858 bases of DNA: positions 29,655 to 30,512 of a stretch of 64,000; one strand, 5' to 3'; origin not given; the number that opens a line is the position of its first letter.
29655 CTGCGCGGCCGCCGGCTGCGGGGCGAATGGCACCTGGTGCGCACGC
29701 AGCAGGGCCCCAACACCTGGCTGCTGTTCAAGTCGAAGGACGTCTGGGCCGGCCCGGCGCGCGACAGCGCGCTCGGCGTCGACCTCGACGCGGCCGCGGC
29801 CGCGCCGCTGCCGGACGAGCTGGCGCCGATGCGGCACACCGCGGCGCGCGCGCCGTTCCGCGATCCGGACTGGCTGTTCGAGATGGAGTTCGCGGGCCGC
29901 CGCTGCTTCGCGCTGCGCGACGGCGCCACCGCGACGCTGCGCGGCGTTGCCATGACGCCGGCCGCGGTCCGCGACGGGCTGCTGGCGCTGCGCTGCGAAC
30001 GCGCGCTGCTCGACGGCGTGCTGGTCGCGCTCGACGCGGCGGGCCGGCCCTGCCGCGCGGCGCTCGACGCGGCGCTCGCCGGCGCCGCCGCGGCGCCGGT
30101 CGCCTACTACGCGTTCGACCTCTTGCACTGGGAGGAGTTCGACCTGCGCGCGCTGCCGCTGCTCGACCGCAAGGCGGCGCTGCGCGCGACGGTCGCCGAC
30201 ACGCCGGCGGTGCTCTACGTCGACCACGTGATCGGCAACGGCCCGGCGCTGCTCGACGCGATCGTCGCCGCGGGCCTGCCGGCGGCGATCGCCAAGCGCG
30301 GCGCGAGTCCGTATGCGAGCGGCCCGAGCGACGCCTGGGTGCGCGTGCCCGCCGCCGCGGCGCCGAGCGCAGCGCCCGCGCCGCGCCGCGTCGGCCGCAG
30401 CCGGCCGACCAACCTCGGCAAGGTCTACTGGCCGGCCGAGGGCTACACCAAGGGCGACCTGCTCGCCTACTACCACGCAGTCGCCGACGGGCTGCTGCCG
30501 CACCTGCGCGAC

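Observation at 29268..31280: LigD-like protein whose central ligase domain has lost every catalytic motif and its OB fold, next to an intact stand-alone ligase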

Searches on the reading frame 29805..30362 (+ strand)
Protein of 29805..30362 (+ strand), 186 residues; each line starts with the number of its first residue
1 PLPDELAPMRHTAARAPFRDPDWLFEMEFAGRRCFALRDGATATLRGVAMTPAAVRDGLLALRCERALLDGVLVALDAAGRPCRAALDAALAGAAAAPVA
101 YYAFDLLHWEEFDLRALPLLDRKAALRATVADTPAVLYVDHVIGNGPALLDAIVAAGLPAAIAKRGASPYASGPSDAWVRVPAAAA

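Call 32: search_solved_structures(query=window:29805-30362:+, max_evalue=1, show_alignments=3)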
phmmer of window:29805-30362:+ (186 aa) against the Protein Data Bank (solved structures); distinct sequences matched with E-value up to 1: 0.

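Call 36: search_protein_representatives(protein=window:29805-30362:+)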
Query: 186 residues. Proteins with E-value up to 0.001 (for the whole library): 8018; up to 1e-10: 1840; up to 1e-30: 9. The best 150 are listed.
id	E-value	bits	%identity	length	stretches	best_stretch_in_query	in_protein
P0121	2.5e-45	171.2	55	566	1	2-183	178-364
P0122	7.2e-43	163.2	52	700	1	1-182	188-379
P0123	8.3e-42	159.7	50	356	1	2-182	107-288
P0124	1.6e-36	142.5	54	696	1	2-184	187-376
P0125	1.8e-36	142.3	51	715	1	3-183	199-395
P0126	2.0e-34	135.7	64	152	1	65-185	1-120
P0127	6.9e-34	133.9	46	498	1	9-183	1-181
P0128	1.6e-33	132.8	55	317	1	7-134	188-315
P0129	1.2e-31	126.7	47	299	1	10-181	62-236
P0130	3.3e-30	121.9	45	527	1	1-186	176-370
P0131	1.4e-29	119.9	49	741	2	85-185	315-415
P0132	6.5e-29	117.7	47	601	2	89-181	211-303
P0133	3.6e-28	115.3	60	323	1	69-181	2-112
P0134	6.9e-27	111.1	47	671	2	40-176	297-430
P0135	8.9e-27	110.8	46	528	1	7-184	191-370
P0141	1.9e-23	99.9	36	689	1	1-183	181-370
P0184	1.2e-20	90.8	39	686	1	1-183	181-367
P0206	1.8e-19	87.0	42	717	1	2-181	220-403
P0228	7.1e-19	85.0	39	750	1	3-185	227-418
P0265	3.6e-18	82.7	35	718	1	1-184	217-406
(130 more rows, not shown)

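Call 41: search_solved_structures(query=A2, max_evalue=0.01, show_alignments=2)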
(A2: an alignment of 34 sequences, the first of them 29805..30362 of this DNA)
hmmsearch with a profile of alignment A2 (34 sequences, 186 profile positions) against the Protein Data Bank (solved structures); distinct sequences matched with E-value up to 0.01: 11.
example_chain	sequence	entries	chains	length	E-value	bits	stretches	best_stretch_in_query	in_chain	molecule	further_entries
1vs0_A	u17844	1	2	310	5.8e-17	65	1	7-179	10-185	Putative DNA ligase-like protein Rv0938/MT0965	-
6nhx_A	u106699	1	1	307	1e-16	64.2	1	7-179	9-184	ATP-dependent DNA ligase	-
6nhz_A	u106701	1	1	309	1.1e-16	64.2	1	7-179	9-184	ATP-dependent DNA ligase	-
4eq5_A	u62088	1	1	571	9.5e-12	48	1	24-182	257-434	DNA ligase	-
2cfm_A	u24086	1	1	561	2.4e-10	43.4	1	25-182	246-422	THERMOSTABLE DNA LIGASE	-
3rr5_A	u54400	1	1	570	4.1e-09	39.4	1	24-182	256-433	DNA ligase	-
10ye_L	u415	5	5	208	8.2e-08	35.2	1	22-182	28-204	DNA ligase 3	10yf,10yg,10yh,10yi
2hiv_A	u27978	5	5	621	9.3e-08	35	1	26-182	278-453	Thermostable DNA ligase | DNA ligase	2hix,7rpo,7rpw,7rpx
9df9_A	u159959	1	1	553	9.4e-08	35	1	24-182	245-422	DNA ligase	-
9dfa_A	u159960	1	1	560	1.2e-07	34.6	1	24-182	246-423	DNA ligase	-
3l2p_A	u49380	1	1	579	1.3e-06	31.3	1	23-182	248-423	DNA ligase 3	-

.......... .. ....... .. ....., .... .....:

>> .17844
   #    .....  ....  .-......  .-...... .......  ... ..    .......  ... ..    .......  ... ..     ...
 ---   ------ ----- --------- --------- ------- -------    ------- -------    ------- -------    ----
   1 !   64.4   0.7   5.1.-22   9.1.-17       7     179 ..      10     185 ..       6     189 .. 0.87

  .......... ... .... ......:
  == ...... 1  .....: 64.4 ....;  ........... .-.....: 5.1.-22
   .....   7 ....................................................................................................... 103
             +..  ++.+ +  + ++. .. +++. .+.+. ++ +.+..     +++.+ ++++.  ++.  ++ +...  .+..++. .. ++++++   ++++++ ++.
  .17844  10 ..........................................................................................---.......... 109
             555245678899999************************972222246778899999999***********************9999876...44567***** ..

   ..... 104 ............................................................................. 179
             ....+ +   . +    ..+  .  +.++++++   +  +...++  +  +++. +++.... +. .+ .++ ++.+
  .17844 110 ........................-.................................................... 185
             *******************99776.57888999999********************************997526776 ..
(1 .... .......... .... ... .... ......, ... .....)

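Call 44: predict_structure(alignment_id=A2)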
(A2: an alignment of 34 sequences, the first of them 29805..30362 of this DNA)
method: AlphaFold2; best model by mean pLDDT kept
length: 186 residues; sequences in the alignment: 34
mean_pLDDT: 94.8   pTM: 0.90
mean pLDDT of the five models: 94.8, 94.5, 94.4, 94.2, 94.1
residues with pLDDT >= 90: 170; 70-90: 14; 50-70: 2; < 50: 0
segments of 3 or more residues with pLDDT < 50: none
pLDDT, mean of each block of 10 residues (from residue 1): 93 95 96 97 96 97 97 95 96 93 97 97 94 89 95 92 98 96 81
secondary structure, 60 per line:
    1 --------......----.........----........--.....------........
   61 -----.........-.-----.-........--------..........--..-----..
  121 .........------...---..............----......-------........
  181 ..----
elements in order: E9-14 E19-27 E32-39 E42-46 H53-60 E66-74 H84-91 E100-109 H119-129 E136-138 E142-145 H146-155 E160-165 E173-182

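Call 56: find_encoding_contigs(protein=P0141, flank=8000, max_places=3)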
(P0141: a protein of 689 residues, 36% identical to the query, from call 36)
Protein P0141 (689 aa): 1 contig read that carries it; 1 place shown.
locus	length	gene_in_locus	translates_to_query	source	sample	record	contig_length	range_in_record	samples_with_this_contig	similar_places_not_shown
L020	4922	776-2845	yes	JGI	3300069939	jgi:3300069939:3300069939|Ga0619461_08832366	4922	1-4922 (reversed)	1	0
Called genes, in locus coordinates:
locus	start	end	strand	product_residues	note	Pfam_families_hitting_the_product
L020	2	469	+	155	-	?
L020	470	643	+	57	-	-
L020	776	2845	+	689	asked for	PF13298:LigD_N, PF01068:DNA_ligase_A_M (weak), PF21686:LigD_Prim-Pol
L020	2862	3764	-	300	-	PF01068:DNA_ligase_A_M, PF04679:DNA_ligase_A_C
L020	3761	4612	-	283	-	PF02735:Ku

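Call 57: find_encoding_contigs(protein=P0122, flank=8000, max_places=3)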
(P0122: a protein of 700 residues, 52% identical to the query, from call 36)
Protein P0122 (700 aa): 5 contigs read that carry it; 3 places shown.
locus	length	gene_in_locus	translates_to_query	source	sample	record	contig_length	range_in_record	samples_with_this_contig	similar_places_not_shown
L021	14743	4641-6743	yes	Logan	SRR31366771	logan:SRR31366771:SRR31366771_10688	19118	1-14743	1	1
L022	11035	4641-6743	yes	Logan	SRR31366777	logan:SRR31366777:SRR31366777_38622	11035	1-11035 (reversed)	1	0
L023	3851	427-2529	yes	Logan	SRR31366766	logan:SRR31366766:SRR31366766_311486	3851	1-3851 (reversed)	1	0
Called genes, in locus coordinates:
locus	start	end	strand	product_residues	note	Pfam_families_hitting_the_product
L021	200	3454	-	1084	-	PF02463:SMC_N (faint), PF13175:AAA_15, PF13476:AAA_23, PF13304:AAA_21 (faint)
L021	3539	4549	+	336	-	-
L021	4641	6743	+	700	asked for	PF13298:LigD_N, PF01068:DNA_ligase_A_M, PF21686:LigD_Prim-Pol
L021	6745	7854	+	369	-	PF01694:Rhomboid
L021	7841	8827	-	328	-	PF01513:NAD_kinase (weak), PF00781:DAGK_cat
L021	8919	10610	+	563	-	PF13517:FG-GAP_3 (faint), PF01839:FG-GAP (weak)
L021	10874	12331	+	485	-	PF00884:Sulfatase, PF01663:Phosphodiest, PF16347:SGSH_C (weak)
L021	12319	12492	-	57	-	-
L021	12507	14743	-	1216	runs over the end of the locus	PF05359:DUF748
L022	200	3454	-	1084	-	PF02463:SMC_N (faint), PF13175:AAA_15, PF13476:AAA_23, PF13304:AAA_21 (faint)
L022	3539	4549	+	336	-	-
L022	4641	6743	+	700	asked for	PF13298:LigD_N, PF01068:DNA_ligase_A_M, PF21686:LigD_Prim-Pol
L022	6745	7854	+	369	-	PF01694:Rhomboid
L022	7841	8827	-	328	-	PF01513:NAD_kinase (weak), PF00781:DAGK_cat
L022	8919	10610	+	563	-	PF13517:FG-GAP_3 (faint), PF01839:FG-GAP (weak)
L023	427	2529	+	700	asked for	PF13298:LigD_N, PF01068:DNA_ligase_A_M, PF21686:LigD_Prim-Pol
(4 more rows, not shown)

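Call 58: find_encoding_contigs(protein=P0184, flank=8000, max_places=2)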
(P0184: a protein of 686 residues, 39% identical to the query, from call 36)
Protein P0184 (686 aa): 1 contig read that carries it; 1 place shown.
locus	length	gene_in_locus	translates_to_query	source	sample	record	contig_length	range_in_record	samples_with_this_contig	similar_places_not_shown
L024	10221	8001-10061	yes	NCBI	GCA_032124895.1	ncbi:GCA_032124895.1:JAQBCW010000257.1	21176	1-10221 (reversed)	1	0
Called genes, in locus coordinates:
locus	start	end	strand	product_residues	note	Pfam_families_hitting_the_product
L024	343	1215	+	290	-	-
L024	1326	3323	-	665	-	PF00149:Metallophos, PF13385:Laminin_G_3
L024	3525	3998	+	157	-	PF03745:DUF309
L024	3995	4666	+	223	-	PF00849:PseudoU_synth_2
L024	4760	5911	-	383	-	PF13411:MerR_1, PF13414:TPR_11 (weak), PF13432:TPR_16 (weak), PF07719:TPR_2 (weak), PF13414:TPR_11, PF13432:TPR_16 (weak), PF13431:TPR_17 (weak), PF13432:TPR_16, +9 more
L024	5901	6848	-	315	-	PF01068:DNA_ligase_A_M, PF04679:DNA_ligase_A_C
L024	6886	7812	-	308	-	PF02735:Ku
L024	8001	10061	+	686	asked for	PF13298:LigD_N, PF21686:LigD_Prim-Pol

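Call 59: find_encoding_contigs(protein=P0265, flank=8000, max_places=2)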
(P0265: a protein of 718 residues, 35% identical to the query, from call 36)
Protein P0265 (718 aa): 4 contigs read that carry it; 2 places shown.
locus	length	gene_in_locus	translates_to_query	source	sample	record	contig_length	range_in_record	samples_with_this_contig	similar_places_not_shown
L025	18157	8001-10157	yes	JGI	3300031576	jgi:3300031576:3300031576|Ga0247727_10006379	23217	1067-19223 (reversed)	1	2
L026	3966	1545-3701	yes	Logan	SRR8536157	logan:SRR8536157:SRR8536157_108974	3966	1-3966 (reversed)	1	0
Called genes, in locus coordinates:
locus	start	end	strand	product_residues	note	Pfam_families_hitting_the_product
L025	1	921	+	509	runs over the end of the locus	-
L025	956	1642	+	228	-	PF00881:Nitroreductase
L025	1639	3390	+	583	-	PF01757:Acyl_transf_3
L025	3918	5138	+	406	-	PF00266:Aminotran_5, PF22580:KYNU_C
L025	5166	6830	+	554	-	PF00501:AMP-binding, PF13193:AMP-binding_C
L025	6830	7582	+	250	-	PF02633:Creatininase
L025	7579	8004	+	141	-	PF13279:4HBT_2, PF03061:4HBT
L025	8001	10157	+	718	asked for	PF13298:LigD_N, PF01068:DNA_ligase_A_M (weak), PF21686:LigD_Prim-Pol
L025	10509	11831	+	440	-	-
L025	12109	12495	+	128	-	PF10387:DUF2442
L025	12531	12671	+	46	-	-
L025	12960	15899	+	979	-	PF01564:Spermine_synth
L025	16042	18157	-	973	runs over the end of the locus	PF12228:DUF3604 (faint)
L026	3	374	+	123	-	?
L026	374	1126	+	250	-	PF02633:Creatininase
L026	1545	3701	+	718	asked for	PF13298:LigD_N, PF01068:DNA_ligase_A_M (weak), PF21686:LigD_Prim-Pol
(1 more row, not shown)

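Call 60: find_encoding_contigs(protein=P0206, flank=8000, max_places=2)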
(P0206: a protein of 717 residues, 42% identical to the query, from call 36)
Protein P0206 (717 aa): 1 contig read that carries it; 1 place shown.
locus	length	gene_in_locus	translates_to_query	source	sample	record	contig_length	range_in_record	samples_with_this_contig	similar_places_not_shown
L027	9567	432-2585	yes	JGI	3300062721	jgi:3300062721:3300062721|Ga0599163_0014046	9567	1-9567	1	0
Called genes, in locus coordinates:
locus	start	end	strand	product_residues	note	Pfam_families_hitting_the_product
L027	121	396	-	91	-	-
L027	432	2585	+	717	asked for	PF13298:LigD_N, PF01068:DNA_ligase_A_M, PF21686:LigD_Prim-Pol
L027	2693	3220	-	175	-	-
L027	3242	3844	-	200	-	-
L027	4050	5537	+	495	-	PF01336:tRNA_anti-codon, PF00152:tRNA-synt_2, PF01409:tRNA-synt_2d (faint)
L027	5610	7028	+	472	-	PF12704:MacB_PCD (faint), PF02687:FtsX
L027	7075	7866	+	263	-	PF00005:ABC_tran, PF13304:AAA_21 (faint), PF13401:AAA_22 (faint)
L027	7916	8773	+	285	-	PF01063:Aminotran_4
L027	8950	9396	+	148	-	-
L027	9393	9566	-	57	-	?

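Call 61: find_encoding_contigs(protein=P0228, flank=8000, max_places=2)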
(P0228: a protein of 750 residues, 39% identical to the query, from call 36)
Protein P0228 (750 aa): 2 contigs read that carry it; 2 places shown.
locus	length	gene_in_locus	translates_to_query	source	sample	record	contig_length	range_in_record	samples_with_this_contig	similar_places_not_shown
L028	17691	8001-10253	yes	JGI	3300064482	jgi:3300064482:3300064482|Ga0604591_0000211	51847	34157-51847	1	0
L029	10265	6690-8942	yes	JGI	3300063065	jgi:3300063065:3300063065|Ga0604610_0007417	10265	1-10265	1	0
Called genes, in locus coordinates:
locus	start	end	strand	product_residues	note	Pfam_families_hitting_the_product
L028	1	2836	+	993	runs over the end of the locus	PF02347:GDC-P, PF21478:GcvP2_C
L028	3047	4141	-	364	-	PF00180:Iso_dh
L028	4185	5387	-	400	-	PF02985:HEAT (faint), PF13646:HEAT_2, PF03130:HEAT_PBS (faint)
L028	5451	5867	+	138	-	PF13428:TPR_14 (faint), PF13432:TPR_16 (faint), PF14559:TPR_19 (faint), PF13431:TPR_17 (faint), PF00515:TPR_1 (faint), PF07719:TPR_2 (faint)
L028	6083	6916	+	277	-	PF02735:Ku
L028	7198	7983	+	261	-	PF02735:Ku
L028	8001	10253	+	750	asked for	PF13298:LigD_N, PF01068:DNA_ligase_A_M, PF21686:LigD_Prim-Pol, PF01896:DNA_primase_S (weak)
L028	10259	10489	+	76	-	PF13532:2OG-FeII_Oxy_2 (weak)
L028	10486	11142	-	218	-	-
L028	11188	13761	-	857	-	PF05762:VWA_CoxE (faint), PF00092:VWA (weak), PF13519:VWA_2 (weak)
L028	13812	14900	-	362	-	PF02540:NAD_synthase (faint), PF03054:tRNA_Me_trans, PF20259:tRNA_Me_trans_M, PF20258:tRNA_Me_trans_C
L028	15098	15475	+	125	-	PF02699:YajC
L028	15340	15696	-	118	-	-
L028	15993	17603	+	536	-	PF02397:Bac_transf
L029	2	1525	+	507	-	?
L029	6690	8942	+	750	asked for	PF13298:LigD_N, PF01068:DNA_ligase_A_M, PF21686:LigD_Prim-Pol, PF01896:DNA_primase_S (weak)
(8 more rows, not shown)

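Call 79: find_related_loci(query=A2, collection=metagenome_contigs, flank=9000)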
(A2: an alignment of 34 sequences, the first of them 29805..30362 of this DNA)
Query A2 (186 aa) in metagenome_contigs; peptide patterns used: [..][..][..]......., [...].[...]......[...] (x = any residue, [..] = any of these).
600 stretches matched a pattern (row limit reached: there are more); 549 encode a relative of the query (tblastn E <= 1e-3); the best 80 are kept; 80 distinct loci.
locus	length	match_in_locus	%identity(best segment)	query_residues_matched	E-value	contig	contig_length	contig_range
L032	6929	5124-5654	63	9-186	2e-58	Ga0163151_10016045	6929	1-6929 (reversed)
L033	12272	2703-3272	47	1-185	3e-50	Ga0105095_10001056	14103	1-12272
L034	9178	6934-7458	65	9-182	1e-47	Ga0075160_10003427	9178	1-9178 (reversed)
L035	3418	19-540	40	17-185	3e-31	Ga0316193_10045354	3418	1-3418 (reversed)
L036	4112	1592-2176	36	1-181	5e-31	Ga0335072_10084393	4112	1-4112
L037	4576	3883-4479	33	2-186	5e-31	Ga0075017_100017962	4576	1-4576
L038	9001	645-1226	35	2-181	5e-30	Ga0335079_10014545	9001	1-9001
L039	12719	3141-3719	37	3-181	9e-30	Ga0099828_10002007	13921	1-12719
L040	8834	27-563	40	17-181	1e-29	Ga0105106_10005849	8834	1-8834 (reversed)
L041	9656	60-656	34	2-186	2e-29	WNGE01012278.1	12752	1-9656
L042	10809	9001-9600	33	1-186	3e-29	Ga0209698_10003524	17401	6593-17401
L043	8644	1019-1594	38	2-181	5e-29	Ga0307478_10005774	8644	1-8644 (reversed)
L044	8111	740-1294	35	1-181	1e-28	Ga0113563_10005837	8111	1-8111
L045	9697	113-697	34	1-181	2e-28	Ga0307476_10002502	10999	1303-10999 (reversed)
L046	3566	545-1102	41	11-183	4e-28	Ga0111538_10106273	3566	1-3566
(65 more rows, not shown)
